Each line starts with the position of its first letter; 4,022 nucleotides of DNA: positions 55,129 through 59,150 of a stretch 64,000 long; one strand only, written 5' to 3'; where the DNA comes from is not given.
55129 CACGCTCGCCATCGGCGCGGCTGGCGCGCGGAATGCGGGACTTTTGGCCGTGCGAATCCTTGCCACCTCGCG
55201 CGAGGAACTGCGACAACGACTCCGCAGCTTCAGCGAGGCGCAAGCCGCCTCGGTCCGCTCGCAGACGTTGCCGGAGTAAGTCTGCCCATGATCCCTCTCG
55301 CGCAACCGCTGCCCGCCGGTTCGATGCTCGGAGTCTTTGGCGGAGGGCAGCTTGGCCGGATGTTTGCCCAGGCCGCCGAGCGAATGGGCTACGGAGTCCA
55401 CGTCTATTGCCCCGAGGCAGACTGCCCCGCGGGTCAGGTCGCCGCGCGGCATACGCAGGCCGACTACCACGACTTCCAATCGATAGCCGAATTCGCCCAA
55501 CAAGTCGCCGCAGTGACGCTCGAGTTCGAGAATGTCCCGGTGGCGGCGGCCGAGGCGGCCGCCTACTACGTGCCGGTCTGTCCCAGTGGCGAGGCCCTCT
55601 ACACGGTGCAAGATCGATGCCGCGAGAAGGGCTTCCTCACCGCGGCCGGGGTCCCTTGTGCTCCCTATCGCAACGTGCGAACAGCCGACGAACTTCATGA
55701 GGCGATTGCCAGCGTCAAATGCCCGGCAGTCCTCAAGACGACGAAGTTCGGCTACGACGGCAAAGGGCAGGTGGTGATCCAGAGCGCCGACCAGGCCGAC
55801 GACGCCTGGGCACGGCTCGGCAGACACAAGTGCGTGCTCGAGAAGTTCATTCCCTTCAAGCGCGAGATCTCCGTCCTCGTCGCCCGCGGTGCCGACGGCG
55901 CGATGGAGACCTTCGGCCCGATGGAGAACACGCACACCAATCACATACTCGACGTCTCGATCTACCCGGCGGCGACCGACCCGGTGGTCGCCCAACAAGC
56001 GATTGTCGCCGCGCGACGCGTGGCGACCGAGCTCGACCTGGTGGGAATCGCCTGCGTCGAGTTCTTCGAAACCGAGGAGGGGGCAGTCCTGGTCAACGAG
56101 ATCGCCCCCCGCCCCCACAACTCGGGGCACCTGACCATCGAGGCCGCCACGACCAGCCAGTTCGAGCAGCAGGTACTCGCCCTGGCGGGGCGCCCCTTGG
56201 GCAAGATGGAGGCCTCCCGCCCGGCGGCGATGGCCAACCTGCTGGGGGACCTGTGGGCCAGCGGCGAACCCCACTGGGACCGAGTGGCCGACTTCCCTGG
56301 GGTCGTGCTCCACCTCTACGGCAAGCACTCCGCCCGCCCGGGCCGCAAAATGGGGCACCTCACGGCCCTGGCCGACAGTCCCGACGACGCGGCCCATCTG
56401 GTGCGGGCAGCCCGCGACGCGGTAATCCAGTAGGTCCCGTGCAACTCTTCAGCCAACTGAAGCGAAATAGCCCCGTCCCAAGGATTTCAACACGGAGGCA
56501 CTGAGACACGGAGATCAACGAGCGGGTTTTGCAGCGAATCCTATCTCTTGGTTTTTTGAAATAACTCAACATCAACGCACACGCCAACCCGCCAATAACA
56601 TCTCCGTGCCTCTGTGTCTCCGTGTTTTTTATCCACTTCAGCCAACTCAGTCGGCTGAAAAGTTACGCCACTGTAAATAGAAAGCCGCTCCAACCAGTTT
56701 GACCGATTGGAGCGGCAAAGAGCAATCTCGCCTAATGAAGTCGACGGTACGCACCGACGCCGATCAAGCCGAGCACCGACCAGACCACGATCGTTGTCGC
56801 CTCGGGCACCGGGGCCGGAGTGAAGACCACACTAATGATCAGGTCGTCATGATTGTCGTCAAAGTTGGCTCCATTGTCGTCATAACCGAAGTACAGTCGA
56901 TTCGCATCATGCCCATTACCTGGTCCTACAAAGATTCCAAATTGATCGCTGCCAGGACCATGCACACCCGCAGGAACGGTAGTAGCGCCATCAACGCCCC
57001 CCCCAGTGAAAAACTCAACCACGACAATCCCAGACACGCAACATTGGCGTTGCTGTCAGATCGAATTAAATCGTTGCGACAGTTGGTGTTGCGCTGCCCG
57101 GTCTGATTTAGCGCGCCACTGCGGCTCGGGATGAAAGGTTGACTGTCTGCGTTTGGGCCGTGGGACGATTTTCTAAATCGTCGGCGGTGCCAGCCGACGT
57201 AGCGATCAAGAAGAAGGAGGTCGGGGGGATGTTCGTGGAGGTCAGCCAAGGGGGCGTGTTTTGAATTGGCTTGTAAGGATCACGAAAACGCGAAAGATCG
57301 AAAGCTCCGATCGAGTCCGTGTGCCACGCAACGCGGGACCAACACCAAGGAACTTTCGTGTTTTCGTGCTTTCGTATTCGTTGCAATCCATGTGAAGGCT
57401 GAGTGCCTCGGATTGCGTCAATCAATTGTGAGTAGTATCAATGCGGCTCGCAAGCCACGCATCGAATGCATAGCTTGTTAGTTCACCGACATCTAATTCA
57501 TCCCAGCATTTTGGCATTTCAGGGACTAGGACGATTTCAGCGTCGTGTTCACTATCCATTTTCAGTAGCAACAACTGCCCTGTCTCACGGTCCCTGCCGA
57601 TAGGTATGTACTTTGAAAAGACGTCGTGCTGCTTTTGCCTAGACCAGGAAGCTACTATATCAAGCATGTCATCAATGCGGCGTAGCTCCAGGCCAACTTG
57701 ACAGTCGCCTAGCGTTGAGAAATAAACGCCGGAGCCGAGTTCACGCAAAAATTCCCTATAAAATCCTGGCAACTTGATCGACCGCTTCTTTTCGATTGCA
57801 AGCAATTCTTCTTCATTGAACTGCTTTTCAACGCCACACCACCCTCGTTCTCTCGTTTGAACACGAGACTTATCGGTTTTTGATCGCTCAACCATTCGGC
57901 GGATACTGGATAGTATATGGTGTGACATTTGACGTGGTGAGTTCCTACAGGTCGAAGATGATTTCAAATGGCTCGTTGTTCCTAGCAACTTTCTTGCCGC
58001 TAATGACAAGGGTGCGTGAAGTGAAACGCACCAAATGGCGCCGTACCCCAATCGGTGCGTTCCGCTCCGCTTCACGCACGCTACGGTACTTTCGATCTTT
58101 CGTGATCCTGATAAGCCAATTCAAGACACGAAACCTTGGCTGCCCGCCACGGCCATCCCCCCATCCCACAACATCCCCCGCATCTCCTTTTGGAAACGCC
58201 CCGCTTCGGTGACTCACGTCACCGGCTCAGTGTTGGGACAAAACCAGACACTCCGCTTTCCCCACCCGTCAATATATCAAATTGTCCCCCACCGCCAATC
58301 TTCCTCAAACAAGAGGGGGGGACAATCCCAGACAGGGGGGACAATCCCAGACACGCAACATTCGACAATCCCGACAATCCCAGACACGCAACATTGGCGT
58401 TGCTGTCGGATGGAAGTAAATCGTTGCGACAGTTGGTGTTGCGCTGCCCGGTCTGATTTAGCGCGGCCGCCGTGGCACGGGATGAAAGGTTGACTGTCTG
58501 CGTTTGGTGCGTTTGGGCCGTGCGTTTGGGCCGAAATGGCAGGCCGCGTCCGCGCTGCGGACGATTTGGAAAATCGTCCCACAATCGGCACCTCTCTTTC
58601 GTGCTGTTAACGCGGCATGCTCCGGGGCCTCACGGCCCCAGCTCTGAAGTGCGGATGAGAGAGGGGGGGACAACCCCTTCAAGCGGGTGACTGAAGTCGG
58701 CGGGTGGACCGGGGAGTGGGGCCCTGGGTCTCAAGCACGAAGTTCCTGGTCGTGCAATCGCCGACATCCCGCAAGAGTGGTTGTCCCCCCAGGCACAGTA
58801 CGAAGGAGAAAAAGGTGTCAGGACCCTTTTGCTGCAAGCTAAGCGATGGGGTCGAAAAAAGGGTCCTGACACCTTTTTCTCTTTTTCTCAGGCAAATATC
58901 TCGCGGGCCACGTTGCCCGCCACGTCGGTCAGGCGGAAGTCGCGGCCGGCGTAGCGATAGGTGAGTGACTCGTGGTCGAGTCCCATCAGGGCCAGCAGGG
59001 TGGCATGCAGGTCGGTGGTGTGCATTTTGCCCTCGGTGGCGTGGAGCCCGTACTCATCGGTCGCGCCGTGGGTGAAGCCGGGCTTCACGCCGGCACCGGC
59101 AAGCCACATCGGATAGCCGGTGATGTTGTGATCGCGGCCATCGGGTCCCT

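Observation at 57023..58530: Orphan SUKH-1/SMI1-KNR4 immunity-type gene bracketed by 140-bp direct repeats in a very low-GC islet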

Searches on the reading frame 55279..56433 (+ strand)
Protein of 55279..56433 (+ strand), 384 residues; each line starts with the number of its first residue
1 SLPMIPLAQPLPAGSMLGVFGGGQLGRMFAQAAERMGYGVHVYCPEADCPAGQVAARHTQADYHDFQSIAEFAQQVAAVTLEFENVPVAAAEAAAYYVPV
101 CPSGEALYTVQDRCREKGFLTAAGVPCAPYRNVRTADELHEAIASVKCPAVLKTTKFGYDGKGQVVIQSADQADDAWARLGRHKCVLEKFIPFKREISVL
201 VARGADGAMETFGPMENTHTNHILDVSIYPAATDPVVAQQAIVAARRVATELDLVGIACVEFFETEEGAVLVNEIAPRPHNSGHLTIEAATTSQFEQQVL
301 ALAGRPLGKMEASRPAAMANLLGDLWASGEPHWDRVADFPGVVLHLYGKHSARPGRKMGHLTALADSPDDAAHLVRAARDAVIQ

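Call 5: search_protein_families(library=pfam, proteins=[window:55279-56433:+], max_evalue=1)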
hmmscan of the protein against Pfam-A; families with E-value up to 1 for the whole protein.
window:55279-56433:+ (384 aa): 12 families
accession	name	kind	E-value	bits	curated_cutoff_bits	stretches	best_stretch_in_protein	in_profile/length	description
PF02222.28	ATP-grasp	-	1.9e-56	191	27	1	120-295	3-179/179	ATP-grasp domain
PF22660.2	RS_preATP-grasp-like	-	1.8e-30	105.6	27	1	17-111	4-98/98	Ribonucleotide synthetase preATP-grasp domain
PF17769.7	PurK_C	-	3.9e-19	68.5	22.6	1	316-372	1-54/56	Phosphoribosylaminoimidazole carboxylase C-terminal domain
PF02786.22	CPSase_L_D2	-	4.4e-09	36.6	19.8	1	112-289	1-190/211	Carbamoyl-phosphate synthase L chain, ATP binding domain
PF07478.18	Dala_Dala_lig_C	-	7.2e-06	26.1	24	1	120-279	2-176/204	D-ala D-ala ligase C-terminus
PF13549.11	ATP-grasp_5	-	0.0048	16.7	27.6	1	115-155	14-54/221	ATP-grasp domain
PF01071.24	GARS_A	-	0.005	17.1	27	1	116-177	6-67/194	Phosphoribosylglycinamide synthetase, ATP-grasp (A) domain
PF02826.25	2-Hacid_dh_C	-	0.021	14.7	25.1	1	13-71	35-90/178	D-isomer specific 2-hydroxyacid dehydrogenase, NAD binding domain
PF18105.7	PGM1_C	-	0.022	14.7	22.5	1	341-376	20-52/54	PGM1 C-terminal domain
PF00291.31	PALP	-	0.059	13.1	35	1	20-66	61-107/295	Pyridoxal-phosphate dependent enzyme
PF13478.12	XdhC_C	-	0.06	14.3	29.7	1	18-82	2-53/125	XdhC Rossmann domain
PF03446.21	NAD_binding_2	-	0.24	11.9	21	1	17-81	2-61/161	NAD binding domain of 6-phosphogluconate dehydrogenase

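Call 25: find_homologous_proteins(query=window:55288-56430:+, max_evalue=1e-60)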
Query seq(381 aa) (381 aa): 7998 proteins with E <= 1e-60 among 8000 candidates; the best 120 are listed.
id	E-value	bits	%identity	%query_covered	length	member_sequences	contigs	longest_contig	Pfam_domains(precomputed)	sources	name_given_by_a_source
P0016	5.3e-232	787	91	99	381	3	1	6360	PF02786.23,PF17769.8,PF02222.28,PF22660.3,PF07478.19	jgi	jgi:5-(carboxyamino)imidazole ribonucleotide synthase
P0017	1.3e-230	783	90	100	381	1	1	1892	PF02786.23,PF17769.8,PF02222.28,PF22660.3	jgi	jgi:5-(carboxyamino)imidazole ribonucleotide synthase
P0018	7.8e-217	737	86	99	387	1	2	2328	PF02786.23,PF17769.8,PF02222.28,PF22660.3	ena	-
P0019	1.2e-180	618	74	98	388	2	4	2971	PF02786.23,PF17769.8,PF02222.28,PF22660.3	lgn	-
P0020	5.7e-180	616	74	98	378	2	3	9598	PF02786.23,PF17769.8,PF02222.28,PF22660.3,PF07478.19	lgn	-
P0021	5.9e-178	610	72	98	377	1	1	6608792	PF02786.23,PF17769.8,PF02222.28,PF22660.3,PF07478.19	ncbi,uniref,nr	ncbi:5-(carboxyamino)imidazole ribonucleotide synthase [Aeoliella mucimassa]|uniref:N5-carboxyaminoi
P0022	2.2e-176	604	72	98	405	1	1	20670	PF02786.23,PF17769.8,PF02222.28,PF22660.3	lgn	-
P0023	4.8e-174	597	70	98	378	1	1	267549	PF02786.23,PF17769.8,PF02222.28,PF22660.3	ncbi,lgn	-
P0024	5.6e-174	596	70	98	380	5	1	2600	PF02786.23,PF17769.8,PF02222.28,PF22660.3,PF07478.19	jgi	jgi:5-(carboxyamino)imidazole ribonucleotide synthase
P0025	7.4e-174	596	71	98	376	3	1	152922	PF02786.23,PF17769.8,PF02222.28,PF22660.3,PF07478.19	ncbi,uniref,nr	ncbi:5-(carboxyamino)imidazole ribonucleotide synthase [Aeoliella sp. ICT_H6.2]|uniref:N5-carboxyami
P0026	1.4e-172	592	70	98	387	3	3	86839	PF02786.23,PF17769.8,PF02222.28,PF22660.3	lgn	-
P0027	1.1e-171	589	71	98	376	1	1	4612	PF02786.23,PF17769.8,PF02222.28,PF22660.3,PF07478.19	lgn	-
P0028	1.1e-171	589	72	98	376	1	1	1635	PF02786.23,PF17769.8,PF02222.28,PF22660.3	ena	-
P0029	4.1e-170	584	68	99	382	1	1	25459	PF02786.23,PF17769.8,PF02222.28,PF22660.3,PF07478.19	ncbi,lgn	-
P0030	3.0e-169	581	69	98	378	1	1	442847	PF02786.23,PF17769.8,PF02222.28,PF22660.3,PF07478.19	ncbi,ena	-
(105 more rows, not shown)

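Call 26: find_encoding_contigs(protein=P0016, flank=10000, max_places=4)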
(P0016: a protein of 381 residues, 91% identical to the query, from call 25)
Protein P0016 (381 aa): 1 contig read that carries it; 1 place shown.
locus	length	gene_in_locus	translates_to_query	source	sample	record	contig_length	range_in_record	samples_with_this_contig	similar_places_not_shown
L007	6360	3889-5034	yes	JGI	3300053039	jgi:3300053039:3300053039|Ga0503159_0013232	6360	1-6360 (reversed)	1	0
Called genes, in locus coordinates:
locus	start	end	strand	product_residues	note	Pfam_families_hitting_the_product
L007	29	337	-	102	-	-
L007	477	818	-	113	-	-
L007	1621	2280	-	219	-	PF01325:Fe_dep_repress, PF01047:MarR (faint), PF02742:Fe_dep_repr_C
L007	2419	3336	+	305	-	PF00561:Abhydrolase_1, PF12146:Hydrolase_4, PF12697:Abhydrolase_6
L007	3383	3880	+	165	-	PF00731:AIRC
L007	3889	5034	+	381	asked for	PF22660:RS_preATP-grasp-like, PF02222:ATP-grasp, PF02786:CPSase_L_D2, PF07478:Dala_Dala_lig_C (weak), PF17769:PurK_C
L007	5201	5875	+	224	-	PF00578:AhpC-TSA, PF08534:Redoxin (weak), PF00255:GSHPx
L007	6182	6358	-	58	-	?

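Call 27: find_encoding_contigs(protein=P0021, flank=10000, max_places=2)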
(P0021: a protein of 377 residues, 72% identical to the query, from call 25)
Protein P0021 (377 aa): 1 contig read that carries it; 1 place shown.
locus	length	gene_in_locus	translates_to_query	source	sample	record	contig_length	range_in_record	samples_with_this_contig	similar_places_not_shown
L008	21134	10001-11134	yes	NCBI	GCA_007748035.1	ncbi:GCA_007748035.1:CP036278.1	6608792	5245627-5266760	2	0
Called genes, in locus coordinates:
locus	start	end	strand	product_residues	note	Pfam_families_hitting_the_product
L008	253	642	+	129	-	PF11026:DUF2721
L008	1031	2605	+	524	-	PF02142:MGS, PF01808:AICARFT_IMPCHas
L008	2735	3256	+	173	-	PF06271:RDD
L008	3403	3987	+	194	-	PF06271:RDD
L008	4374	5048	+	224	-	PF16697:Yop-YscD_cpl, PF00498:FHA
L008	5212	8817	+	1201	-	PF02811:PHP, PF07733:DNA_pol3_alpha, PF17657:DNA_pol3_finger, PF14579:HHH_6, PF01336:tRNA_anti-codon (weak)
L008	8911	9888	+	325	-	PF01073:3Beta_HSD, PF01370:Epimerase, PF02719:Polysacc_synt_2 (faint), PF04321:RmlD_sub_bind, PF07993:NAD_binding_4 (faint), PF16363:GDP_Man_Dehyd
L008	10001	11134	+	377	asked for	PF22660:RS_preATP-grasp-like, PF02786:CPSase_L_D2, PF02222:ATP-grasp, PF07478:Dala_Dala_lig_C (faint), PF17769:PurK_C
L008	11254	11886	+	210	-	PF00255:GSHPx, PF00578:AhpC-TSA (weak)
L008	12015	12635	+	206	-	PF08534:Redoxin (weak)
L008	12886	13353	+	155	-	PF00886:Ribosomal_S16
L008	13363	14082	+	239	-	PF01746:tRNA_m1G_MT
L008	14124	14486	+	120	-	PF01245:Ribosomal_L19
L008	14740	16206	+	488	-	PF01408:GFO_IDH_MocA, PF19051:GFO_IDH_MocA_C2 (weak), PF22725:GFO_IDH_MocA_C3 (weak)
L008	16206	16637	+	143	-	PF08378:NERD (weak), PF02021:UPF0102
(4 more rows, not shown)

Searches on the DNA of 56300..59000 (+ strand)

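Call 6: search_rna_families(source=window, start=56300, end=59000, threshold=evalue, max_evalue=1)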
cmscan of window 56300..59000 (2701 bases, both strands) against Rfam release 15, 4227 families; matches with E-value up to 1: 3.
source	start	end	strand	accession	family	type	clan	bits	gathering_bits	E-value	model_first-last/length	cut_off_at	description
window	58808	58879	-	RF03371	mir-4788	Gene; miRNA;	-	31.5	91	0.0027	1-80/80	no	mir-4788 microRNA precursor family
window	58792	58893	+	RF00873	mir-550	Gene; miRNA;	-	21.8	81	0.26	1-85/85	no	mir-550 microRNA precursor family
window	58807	58926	+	RF02901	AaHKsRNA41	Gene; sRNA;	-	19.3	97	0.18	1-187/187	no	Aggregatibacter sRNA 41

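Call 61: search_dna_similar(query=window:56440-58890:+, collection=plasmids, mode=distant, max_evalue=0.001, max_rows=10)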
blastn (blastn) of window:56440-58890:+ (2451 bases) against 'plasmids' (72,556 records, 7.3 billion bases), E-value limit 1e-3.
No match.

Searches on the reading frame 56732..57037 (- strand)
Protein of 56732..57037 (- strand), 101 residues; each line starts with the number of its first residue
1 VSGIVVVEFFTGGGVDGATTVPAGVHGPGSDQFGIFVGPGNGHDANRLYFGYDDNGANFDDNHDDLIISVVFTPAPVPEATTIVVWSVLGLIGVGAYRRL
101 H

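Call 5: search_protein_families(library=pfam, proteins=[window:56732-57037:-], max_evalue=1)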
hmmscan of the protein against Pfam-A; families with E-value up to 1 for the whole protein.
window:56732-57037:- (101 aa): 0 families

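Call 74: search_protein_families(library=ncbifam, proteins=[window:56732-57037:-], max_evalue=1)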
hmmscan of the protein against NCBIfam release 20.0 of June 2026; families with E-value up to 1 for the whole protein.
window:56732-57037:- (101 aa): 1 family
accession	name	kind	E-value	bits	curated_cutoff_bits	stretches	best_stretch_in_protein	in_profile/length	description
NF033554.9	floc_PepA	equivalog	0.06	13.1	80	1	68-99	230-258/261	flocculation-associated PEP-CTERM protein PepA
